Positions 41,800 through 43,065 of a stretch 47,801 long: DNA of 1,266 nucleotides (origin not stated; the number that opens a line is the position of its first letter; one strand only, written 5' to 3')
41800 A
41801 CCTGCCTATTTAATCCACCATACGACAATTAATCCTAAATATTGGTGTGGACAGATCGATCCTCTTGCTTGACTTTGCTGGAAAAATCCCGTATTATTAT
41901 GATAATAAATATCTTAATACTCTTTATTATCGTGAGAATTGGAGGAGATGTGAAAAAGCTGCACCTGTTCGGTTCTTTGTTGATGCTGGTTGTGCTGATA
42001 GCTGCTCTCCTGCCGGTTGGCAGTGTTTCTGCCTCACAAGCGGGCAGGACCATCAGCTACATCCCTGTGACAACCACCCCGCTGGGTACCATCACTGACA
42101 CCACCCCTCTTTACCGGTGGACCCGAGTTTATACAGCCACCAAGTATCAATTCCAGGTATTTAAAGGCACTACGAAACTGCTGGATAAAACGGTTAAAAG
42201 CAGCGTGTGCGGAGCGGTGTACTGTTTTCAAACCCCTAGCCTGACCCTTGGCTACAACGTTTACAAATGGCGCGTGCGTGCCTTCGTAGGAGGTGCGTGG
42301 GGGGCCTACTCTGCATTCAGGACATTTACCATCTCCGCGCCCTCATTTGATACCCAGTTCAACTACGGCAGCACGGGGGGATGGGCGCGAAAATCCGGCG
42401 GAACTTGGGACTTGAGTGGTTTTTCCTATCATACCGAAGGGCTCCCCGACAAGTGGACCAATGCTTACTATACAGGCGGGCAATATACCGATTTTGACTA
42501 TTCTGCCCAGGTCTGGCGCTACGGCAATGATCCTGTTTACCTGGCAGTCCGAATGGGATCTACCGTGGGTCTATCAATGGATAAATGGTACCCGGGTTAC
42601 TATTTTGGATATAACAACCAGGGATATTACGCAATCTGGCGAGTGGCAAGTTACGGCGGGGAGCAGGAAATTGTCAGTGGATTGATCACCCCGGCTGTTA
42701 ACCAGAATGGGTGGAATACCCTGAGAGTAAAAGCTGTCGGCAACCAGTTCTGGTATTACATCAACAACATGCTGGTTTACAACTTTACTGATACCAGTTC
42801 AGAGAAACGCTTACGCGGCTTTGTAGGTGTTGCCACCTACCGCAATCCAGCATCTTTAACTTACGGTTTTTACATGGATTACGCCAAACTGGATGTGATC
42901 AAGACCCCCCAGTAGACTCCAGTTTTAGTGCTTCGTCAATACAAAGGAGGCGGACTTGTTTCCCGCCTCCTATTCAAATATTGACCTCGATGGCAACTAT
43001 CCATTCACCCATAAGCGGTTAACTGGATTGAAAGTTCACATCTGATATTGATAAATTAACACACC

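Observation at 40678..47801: Tandem array of at least six paralogous secreted proteins: novel C-x4-C module fused to a ConA-like domain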

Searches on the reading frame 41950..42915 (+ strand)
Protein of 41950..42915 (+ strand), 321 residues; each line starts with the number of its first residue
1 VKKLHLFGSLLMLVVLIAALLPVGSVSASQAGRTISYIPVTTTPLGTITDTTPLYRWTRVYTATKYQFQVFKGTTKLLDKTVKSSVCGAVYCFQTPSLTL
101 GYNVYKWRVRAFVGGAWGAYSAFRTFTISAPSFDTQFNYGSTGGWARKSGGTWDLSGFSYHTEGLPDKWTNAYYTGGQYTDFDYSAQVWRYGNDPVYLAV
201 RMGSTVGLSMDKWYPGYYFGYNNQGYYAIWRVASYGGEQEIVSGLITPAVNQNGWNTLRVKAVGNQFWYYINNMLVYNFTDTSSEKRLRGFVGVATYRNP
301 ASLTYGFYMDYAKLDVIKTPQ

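Call 5: search_protein_families(library=pfam, proteins=[window:41950-42915:+], max_evalue=1)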
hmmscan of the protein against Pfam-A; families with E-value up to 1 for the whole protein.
window:41950-42915:+ (321 aa): 2 families
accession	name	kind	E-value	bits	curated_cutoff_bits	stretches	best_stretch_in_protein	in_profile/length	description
PF06439.18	3keto-disac_hyd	-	5.6e-08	33.5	26.8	1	137-294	6-172/187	3-keto-disaccharide hydrolase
PF21708.4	Glyco_hydro_59_C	-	0.0019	18.6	27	1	193-297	64-160/175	Galactocerebrosidase, C-terminal lectin domain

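Call 11: find_homologous_proteins(query=window:41950-42912:+)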
Query window:41950-42912:+ (321 aa): 22 proteins with E <= 0.001 among 2545 candidates.
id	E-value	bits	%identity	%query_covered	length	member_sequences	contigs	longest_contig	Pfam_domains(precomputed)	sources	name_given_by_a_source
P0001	2.3e-216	736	100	100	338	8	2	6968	PF06439.19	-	-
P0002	2.9e-177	607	85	100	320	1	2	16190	PF06439.19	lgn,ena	-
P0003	1.8e-153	529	71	100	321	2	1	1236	PF06439.19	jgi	jgi:hypothetical protein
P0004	1.2e-124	434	61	100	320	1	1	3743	PF06439.19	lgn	-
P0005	4.3e-123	429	63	95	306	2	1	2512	PF06439.19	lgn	-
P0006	3.0e-115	403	58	100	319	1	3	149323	PF06439.19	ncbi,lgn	-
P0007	3.6e-89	318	50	99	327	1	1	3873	PF06439.19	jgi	jgi:hypothetical protein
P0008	2.0e-87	312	49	99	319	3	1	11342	PF06439.19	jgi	jgi:hypothetical protein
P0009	1.6e-86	309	49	99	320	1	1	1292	PF06439.19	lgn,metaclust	metaclust:\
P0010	3.4e-80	288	47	100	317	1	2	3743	PF06439.19,PF13385.14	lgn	-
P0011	6.9e-77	277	45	100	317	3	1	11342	PF06439.19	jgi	jgi:hypothetical protein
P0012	4.0e-72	261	44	94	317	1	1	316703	PF06439.19,PF13385.14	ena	-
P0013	3.9e-70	255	43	99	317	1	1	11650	PF06439.19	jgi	jgi:hypothetical protein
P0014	1.9e-66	243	42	99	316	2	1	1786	-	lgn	-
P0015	1.1e-65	240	43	98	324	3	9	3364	PF06439.19,PF13385.14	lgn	-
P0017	2.5e-57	213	46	80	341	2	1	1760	PF06439.19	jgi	jgi:hypothetical protein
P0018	1.3e-53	201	36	100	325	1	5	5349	PF06439.19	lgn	-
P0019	1.4e-53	200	39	97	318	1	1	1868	PF06439.19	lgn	-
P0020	7.2e-22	96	51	29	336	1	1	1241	PF00082.28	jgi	jgi:subtilisin family serine protease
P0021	1.1e-11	63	37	44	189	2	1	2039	PF06439.19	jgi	jgi:hypothetical protein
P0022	6.2e-7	47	35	43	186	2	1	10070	PF06439.19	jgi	jgi:hypothetical protein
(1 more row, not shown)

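Call 20: search_protein_families(library=ncbifam, proteins=[window:41950-42915:+], max_evalue=1)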
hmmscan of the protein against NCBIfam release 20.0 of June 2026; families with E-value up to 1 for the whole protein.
window:41950-42915:+ (321 aa): 0 families

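Call 25: predict_structure(alignment_id=A3)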
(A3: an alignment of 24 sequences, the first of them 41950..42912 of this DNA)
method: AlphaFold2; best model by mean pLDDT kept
length: 321 residues; sequences in the alignment: 24
mean_pLDDT: 89.3   pTM: 0.80
mean pLDDT of the five models: 89.3, 89.3, 89.1, 88.8, 88.2
residues with pLDDT >= 90: 255; 70-90: 28; 50-70: 21; < 50: 17
segments of 3 or more residues with pLDDT < 50: 1-4, 22-34
pLDDT, mean of each block of 10 residues (from residue 1): 54 64 43 61 92 95 95 96 95 94 96 94 95 88 92 92 95 96 97 93 93 97 95 94 93 96 97 98 92 96 92 92 53
secondary structure, 60 per line:
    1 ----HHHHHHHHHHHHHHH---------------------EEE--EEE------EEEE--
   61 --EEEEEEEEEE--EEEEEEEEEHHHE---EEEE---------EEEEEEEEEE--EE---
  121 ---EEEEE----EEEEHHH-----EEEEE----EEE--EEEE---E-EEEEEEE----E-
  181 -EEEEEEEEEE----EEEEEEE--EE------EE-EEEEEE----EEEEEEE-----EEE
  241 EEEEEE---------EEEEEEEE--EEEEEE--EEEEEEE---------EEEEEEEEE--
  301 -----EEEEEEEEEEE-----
elements in order: H5-19 E41-43 E46-48 E55-58 E63-72 E75-83 E91-94 E104-113 E124-128 E133-136 E145-149 E154-156 E159-162 E168-174 E182-191 E196-202 E216-221 E226-232 E238-246 E256-263 E266-271 E274-280 E290-298 E306-316

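Call 30: fold_search(model_id=the predicted structure, library=pdb)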
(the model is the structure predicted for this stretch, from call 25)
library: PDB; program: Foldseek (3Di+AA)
matches with E <= 10: 1972; with E <= 0.001: 354
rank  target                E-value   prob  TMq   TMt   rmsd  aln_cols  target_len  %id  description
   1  4azz_A                2.2e-08  1.00  0.43  0.81   2.9       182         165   18  Carbohydrate binding module CBM66 from Bacillus subtilis (released 2012-07-25)
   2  4jqt_A                2.4e-08  1.00  0.40  0.31   7.3       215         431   17  Crystal structure of a putative glycosyl hydrolase (BT3469) from Bacteroides thetaiotaomicron VPI-5482 at 2.49 A resol (released 2013-04-17)
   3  4b1m_A                4.4e-08  1.00  0.39  0.72   3.4       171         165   18  CARBOHYDRATE BINDING MODULE CBM66 FROM BACILLUS SUBTILIS (released 2012-12-12)
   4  6rpx                  7.2e-08  1.00  0.32  0.39  11.2       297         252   13  Cytokine receptor-like factor 3 C-terminus residues 174-442: native (released 2020-03-25)
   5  4b1m_C                7.6e-08  1.00  0.40  0.76   3.4       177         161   18  CARBOHYDRATE BINDING MODULE CBM66 FROM BACILLUS SUBTILIS (released 2012-12-12)
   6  6rpz                  2.0e-07  1.00  0.30  0.36  11.5       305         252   13  Cytokine receptor-like factor 3 C-terminus residues 174-442: native collected with 1.7A wavelength (released 2020-03-25)
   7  4b1l                  2.9e-07  1.00  0.40  0.76   3.4       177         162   19  CARBOHYDRATE BINDING MODULE CBM66 FROM BACILLUS SUBTILIS (released 2012-12-12)
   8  4b1m_B                3.1e-07  1.00  0.41  0.78   3.3       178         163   18  CARBOHYDRATE BINDING MODULE CBM66 FROM BACILLUS SUBTILIS (released 2012-12-12)
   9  3h3l_A                4.3e-07  1.00  0.37  0.50   7.6       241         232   12  Crystal structure of PUTATIVE SUGAR HYDROLASE (YP_001304206.1) from Parabacteroides distasonis ATCC 8503 at 1.59 A res (released 2009-04-28)
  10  6yp6                  6.5e-07  1.00  0.38  0.53   6.8       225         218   15  Structural annotation of the conserved carbohydrate esterase vb_24B_21 from Shiga toxin-encoding bacteriophage phi24B (released 2020-09-16)
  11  3h3l_C                8.3e-07  1.00  0.40  0.55   7.5       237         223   12  Crystal structure of PUTATIVE SUGAR HYDROLASE (YP_001304206.1) from Parabacteroides distasonis ATCC 8503 at 1.59 A res (released 2009-04-28)
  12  5nxb_A                8.3e-07  1.00  0.46  0.24  14.5       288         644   14  Mouse galactocerebrosidase in complex with saposin A (released 2017-05-24)
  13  4ccc_A                1.1e-06  1.00  0.45  0.24  14.4       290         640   14  STRUCTURE OF MOUSE GALACTOCEREBROSIDASE WITH 4NBDG: ENZYME-SUBSTRATE COMPLEX (released 2013-12-11)
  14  5hp6                  1.8e-06  1.00  0.35  0.17  10.5       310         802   11  Structure of AbnA, a GH43 extracellular arabinanase from Geobacillus stearothermophilus (a new conformational state) (released 2017-02-01)
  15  9qc7_B                2.6e-06  1.00  0.31  0.11  15.4       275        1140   10  BoNT-NTNH complex from Clostridium botulinum Serotype B1 (released 2025-09-10)
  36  8v31_C                1.1e-05  1.00  0.40  0.49   7.1       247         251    9  Structure of Alistipes sp. 3-Keto-2-hydroxy-glucal-hydratase AL2 (released 2024-06-19)
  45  8tda_A                1.5e-05  1.00  0.39  0.47   7.8       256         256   10  Structure of Bacteroides thetaiotaomicron 3-Keto-2-hydroxy-glucal-hydratase BT2 (released 2024-06-12)
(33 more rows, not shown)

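Call 36: search_solved_structures(query=A3, max_evalue=1, show_alignments=5)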
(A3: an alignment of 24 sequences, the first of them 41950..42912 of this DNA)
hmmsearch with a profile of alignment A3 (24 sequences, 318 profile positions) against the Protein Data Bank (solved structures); distinct sequences matched with E-value up to 1: 6.
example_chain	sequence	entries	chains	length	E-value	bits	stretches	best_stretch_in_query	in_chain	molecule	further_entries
4jqt_A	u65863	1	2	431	6.6e-11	45.2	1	133-315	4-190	putative glycosyl hydrolase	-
4b1m_A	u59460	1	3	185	4.4e-05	26.1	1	134-301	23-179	LEVANASE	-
4azz_A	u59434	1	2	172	5.8e-05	25.7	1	136-301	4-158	LEVANASE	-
4b1l_A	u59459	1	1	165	6.2e-05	25.6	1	135-301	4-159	LEVANASE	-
7mfu_B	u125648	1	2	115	0.071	15.6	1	158-219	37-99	Synthetic Nanobody #14 (Sb14)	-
7p5v_G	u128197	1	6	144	0.12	14.9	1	159-252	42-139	Synthetic nanobody Sb1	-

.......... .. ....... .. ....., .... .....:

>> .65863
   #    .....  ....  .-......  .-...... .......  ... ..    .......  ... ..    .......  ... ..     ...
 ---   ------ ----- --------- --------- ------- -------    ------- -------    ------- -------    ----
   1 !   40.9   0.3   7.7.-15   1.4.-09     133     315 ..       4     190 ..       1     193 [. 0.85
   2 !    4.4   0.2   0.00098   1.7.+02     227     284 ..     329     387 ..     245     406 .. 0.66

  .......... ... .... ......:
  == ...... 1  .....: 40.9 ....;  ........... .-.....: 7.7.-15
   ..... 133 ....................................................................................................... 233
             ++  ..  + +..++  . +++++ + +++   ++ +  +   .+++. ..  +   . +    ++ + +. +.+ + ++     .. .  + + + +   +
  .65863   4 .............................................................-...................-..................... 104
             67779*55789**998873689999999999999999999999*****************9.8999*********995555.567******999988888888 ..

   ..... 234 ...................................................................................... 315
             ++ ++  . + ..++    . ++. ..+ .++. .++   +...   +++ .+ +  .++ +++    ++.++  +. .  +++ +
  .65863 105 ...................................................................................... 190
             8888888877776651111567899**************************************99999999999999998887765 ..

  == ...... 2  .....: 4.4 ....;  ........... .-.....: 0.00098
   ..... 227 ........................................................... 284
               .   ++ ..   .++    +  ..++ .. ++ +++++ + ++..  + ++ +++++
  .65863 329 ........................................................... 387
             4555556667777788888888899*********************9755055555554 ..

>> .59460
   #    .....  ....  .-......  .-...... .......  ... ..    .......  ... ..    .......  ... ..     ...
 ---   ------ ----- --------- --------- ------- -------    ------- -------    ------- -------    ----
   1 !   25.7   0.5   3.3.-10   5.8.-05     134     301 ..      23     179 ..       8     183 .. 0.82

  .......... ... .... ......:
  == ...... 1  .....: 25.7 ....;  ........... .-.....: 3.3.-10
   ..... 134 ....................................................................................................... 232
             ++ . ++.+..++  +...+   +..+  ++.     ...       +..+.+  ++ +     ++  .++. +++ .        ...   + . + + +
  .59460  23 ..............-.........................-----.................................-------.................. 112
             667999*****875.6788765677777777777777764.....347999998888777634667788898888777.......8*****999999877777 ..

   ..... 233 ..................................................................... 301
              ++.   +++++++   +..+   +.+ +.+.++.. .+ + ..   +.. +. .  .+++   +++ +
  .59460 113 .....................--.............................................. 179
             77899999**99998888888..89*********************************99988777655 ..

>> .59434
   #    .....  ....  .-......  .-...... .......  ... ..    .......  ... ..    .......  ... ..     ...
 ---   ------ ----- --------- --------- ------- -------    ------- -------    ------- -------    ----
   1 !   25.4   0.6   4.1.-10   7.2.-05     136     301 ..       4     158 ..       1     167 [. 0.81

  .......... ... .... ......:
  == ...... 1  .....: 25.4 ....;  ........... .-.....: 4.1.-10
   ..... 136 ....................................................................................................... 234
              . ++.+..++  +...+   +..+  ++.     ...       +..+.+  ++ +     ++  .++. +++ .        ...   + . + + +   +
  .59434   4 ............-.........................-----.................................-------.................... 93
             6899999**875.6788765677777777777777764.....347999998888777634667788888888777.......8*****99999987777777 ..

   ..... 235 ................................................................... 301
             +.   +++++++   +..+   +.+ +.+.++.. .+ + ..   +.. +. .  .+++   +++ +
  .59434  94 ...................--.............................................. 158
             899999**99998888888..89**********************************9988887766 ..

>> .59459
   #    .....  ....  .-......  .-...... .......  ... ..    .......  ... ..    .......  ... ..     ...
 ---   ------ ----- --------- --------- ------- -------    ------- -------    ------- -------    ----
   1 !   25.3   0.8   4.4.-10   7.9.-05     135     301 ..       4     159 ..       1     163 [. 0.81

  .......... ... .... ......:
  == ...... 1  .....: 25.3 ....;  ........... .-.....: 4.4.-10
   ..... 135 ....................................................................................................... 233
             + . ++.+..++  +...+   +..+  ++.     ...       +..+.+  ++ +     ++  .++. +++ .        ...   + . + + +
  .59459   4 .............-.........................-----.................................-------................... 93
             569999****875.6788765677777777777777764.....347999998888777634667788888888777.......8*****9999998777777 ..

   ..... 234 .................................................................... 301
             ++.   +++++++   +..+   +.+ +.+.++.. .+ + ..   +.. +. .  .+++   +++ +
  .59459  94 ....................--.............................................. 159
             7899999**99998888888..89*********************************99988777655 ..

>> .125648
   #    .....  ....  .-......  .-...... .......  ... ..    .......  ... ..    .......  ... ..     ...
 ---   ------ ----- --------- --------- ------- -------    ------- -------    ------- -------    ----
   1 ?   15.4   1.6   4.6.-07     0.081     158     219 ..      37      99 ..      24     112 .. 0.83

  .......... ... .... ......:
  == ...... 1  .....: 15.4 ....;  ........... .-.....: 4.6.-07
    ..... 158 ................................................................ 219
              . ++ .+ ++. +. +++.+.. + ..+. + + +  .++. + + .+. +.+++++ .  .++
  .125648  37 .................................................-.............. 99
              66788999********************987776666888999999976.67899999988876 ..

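Call 50: find_encoding_contigs(protein=P0002, flank=10000, max_places=3)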
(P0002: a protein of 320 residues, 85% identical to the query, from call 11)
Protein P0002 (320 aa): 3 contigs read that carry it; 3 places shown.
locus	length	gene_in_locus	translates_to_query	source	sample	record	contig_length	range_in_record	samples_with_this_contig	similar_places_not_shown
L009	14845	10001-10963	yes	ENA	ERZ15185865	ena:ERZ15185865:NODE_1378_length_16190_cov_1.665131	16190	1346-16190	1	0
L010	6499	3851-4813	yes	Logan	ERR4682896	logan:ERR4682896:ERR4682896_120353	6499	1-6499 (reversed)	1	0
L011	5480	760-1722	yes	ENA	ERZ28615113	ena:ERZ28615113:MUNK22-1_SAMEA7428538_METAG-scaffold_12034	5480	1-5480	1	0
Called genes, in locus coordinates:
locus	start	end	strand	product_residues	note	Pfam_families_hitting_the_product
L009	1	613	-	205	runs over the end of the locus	PF00583:Acetyltransf_1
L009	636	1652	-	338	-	-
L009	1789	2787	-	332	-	PF22564:HAAS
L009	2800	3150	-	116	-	PF03551:PadR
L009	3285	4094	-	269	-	PF09968:DUF2202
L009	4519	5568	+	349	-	PF06089:Asparaginase_II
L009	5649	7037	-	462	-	-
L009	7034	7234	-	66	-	-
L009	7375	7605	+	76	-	-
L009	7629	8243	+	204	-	PF06445:GyrI-like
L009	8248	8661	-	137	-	PF03061:4HBT (weak)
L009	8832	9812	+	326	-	-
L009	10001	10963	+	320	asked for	PF06439:3keto-disac_hyd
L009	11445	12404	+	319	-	PF06439:3keto-disac_hyd (weak)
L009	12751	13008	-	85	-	-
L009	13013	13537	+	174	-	PF06439:3keto-disac_hyd (weak)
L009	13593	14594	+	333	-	PF06439:3keto-disac_hyd (weak)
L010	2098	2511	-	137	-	PF03061:4HBT (weak)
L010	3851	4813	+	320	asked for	PF06439:3keto-disac_hyd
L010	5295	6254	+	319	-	PF06439:3keto-disac_hyd (weak)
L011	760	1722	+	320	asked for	PF06439:3keto-disac_hyd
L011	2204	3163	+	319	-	PF06439:3keto-disac_hyd (weak)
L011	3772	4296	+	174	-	PF06439:3keto-disac_hyd (weak)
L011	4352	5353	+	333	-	PF06439:3keto-disac_hyd (weak)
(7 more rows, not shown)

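Call 58: list_cluster_members(proteins=[P0006, P0012, P0020, P0002])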
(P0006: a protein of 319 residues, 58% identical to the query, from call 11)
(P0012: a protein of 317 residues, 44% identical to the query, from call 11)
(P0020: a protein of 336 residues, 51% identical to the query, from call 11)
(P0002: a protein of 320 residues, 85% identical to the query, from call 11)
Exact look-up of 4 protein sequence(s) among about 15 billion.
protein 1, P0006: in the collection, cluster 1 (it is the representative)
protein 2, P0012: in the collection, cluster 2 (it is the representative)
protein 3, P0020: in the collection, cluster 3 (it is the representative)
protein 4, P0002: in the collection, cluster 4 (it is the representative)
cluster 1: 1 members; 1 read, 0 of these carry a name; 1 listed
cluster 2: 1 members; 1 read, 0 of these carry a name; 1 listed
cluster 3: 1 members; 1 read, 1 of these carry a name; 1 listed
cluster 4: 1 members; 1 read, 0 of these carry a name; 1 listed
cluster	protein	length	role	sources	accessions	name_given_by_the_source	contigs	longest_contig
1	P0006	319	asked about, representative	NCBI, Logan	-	-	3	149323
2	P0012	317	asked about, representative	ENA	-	-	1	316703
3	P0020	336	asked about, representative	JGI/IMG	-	subtilisin family serine protease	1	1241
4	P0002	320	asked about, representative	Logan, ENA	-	-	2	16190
